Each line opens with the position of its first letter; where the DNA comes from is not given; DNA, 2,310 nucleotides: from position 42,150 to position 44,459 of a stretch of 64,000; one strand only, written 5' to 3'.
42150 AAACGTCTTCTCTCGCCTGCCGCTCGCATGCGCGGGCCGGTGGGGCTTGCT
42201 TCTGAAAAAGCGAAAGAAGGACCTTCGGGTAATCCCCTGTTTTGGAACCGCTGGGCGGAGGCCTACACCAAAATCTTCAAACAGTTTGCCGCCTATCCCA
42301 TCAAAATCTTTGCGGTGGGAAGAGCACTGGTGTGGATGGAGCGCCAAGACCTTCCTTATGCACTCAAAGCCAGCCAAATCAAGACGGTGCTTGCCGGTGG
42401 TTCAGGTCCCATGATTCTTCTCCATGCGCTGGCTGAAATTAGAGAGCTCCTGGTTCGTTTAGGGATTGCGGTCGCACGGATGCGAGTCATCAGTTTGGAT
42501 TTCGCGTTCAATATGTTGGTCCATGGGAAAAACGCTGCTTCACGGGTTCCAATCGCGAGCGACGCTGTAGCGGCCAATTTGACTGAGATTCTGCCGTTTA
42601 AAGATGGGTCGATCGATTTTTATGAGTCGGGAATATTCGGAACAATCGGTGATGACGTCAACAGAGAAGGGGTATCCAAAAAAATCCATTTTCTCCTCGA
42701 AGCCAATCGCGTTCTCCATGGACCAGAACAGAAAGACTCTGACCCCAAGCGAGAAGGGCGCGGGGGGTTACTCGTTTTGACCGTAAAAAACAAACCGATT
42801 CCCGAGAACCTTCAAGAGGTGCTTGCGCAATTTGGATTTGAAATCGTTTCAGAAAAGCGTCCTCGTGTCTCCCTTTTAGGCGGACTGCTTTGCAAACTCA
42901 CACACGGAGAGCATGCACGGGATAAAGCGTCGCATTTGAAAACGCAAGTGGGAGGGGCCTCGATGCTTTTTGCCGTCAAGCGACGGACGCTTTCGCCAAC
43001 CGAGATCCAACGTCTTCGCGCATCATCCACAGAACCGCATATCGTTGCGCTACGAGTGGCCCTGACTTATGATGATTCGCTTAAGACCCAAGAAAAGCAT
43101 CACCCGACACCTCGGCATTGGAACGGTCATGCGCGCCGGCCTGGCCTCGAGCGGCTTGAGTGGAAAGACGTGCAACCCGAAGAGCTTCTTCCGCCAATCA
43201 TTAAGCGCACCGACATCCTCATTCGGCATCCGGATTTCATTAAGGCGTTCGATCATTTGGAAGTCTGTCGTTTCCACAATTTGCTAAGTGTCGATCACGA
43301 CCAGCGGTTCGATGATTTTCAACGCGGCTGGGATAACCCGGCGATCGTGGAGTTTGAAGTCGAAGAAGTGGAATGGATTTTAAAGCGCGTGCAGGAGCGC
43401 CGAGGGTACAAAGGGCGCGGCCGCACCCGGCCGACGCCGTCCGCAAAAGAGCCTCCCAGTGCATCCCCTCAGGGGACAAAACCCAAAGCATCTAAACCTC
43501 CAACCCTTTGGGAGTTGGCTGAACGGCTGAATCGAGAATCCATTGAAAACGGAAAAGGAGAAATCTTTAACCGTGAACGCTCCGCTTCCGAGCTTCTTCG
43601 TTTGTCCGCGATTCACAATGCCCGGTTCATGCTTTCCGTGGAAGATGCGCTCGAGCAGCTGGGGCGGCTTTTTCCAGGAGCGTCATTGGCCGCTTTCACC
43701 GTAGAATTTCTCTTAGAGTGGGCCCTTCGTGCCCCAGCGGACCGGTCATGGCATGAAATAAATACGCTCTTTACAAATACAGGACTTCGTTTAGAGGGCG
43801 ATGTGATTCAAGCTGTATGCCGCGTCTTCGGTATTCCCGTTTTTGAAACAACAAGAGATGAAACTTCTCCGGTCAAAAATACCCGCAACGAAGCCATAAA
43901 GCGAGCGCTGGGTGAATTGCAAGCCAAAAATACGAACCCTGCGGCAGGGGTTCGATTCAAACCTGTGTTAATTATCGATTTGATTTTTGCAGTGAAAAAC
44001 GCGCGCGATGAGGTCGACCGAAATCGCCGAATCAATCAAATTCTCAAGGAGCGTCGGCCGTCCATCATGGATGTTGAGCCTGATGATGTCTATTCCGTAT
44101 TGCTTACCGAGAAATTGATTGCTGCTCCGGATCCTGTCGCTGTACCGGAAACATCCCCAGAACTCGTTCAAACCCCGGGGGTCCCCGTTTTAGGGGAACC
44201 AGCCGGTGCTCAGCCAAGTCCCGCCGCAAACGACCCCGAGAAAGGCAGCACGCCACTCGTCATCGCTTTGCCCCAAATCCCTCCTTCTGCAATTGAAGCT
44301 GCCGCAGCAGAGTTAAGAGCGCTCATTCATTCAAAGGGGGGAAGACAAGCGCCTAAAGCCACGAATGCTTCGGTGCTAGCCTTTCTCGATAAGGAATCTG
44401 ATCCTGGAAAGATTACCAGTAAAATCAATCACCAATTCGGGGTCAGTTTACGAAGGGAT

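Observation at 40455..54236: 13.8-kb single ORF encoding a 4593-aa secreted protein built from seven tandem, previously unrecognisable ~410-510-aa modules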

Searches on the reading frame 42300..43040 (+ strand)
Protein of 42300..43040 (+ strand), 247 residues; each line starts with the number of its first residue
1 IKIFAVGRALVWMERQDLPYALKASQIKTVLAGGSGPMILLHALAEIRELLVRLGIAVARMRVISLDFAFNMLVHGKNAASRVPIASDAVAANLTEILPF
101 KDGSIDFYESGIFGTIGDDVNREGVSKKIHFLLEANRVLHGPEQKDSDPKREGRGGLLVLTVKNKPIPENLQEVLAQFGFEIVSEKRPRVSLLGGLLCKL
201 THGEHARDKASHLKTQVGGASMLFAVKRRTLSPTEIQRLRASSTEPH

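Call 73: find_homologous_proteins(query=A4, max_evalue=0.01)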
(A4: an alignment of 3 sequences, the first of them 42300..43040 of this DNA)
Query A4 (3 sequences) (247 aa, profile of the alignment): 1 proteins with E <= 0.01 among 8000 candidates.
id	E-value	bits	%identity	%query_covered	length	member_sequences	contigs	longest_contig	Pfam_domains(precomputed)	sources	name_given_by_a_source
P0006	6.5e-76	273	33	81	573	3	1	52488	-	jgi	-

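Call 74: search_solved_structures(query=A4, max_evalue=10, show_alignments=3)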
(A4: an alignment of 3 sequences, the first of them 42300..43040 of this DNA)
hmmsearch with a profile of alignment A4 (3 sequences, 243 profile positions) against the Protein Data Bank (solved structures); distinct sequences matched with E-value up to 10: 2.
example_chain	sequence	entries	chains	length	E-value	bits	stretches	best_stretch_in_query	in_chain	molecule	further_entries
8k76_A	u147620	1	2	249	0.079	15.6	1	61-104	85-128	S-adenosylmethionine-dependent methyltransferase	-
8di0_A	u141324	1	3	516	1.9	11.1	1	39-81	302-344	Arylsulfatase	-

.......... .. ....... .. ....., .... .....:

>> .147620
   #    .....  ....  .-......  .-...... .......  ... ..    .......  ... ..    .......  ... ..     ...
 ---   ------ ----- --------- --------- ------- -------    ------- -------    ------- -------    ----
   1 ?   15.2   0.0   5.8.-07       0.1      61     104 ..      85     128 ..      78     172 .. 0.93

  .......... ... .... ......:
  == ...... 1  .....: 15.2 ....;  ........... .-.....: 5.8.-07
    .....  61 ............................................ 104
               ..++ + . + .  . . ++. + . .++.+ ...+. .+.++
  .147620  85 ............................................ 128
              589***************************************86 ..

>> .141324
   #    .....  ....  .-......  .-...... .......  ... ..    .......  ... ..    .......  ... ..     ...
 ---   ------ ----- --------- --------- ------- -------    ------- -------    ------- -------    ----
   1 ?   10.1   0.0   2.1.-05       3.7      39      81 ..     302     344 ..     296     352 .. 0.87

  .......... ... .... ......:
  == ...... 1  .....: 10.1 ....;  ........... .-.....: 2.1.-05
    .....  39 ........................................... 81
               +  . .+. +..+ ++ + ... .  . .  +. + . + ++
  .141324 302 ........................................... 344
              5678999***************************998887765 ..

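Call 94: find_related_loci(query=A4, collection=metagenome_contigs, flank=10000)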
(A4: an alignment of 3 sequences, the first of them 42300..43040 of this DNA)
Query A4 (247 aa) in metagenome_contigs; peptide patterns used: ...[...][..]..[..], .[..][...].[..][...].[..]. (x = any residue, [..] = any of these).
370 stretches matched a pattern; 2 encode a relative of the query (tblastn E <= 1e-3); 2 distinct loci.
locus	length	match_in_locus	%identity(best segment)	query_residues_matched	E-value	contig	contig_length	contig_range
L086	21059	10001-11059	58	1-243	5e-55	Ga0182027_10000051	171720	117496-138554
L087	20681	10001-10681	31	6-239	8e-28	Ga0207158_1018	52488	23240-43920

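Call 106: search_protein_families(library=pfam, proteins=[L090:3222-9836:+, L090:2-3184:+, L088:2-6598:-], max_evalue=0.01)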
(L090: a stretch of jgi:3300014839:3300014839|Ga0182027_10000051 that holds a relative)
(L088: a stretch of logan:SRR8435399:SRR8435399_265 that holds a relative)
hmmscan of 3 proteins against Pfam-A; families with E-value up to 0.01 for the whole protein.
L090:3222-9836:+ (2205 aa): 2 families
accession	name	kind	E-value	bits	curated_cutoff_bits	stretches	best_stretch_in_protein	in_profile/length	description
PF00176.29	SNF2-rel_dom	-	6.4e-10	39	24.9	1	744-1001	26-244/290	SNF2-related domain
PF00271.37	Helicase_C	-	2.8e-07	31.2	23.5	1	1103-1217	2-108/110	Helicase conserved C-terminal domain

L090:2-3184:+ (1061 aa): 0 families

L088:2-6598:- (2199 aa): 0 families

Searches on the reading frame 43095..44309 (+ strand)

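Call 61: search_protein_families(library=pfam, proteins=[window:43095-44309:+], max_evalue=10)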
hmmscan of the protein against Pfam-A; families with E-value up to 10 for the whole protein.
window:43095-44309:+ (405 aa): 2 families
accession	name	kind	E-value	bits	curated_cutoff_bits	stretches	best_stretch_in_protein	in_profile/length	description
PF09336.16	Vps4_C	-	0.068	13.6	21.3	1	16-42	9-35/61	Vps4 C terminal oligomerisation domain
PF15509.11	DUF4650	-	0.39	10.4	27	1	88-169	205-287/519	Domain of unknown function (DUF4650)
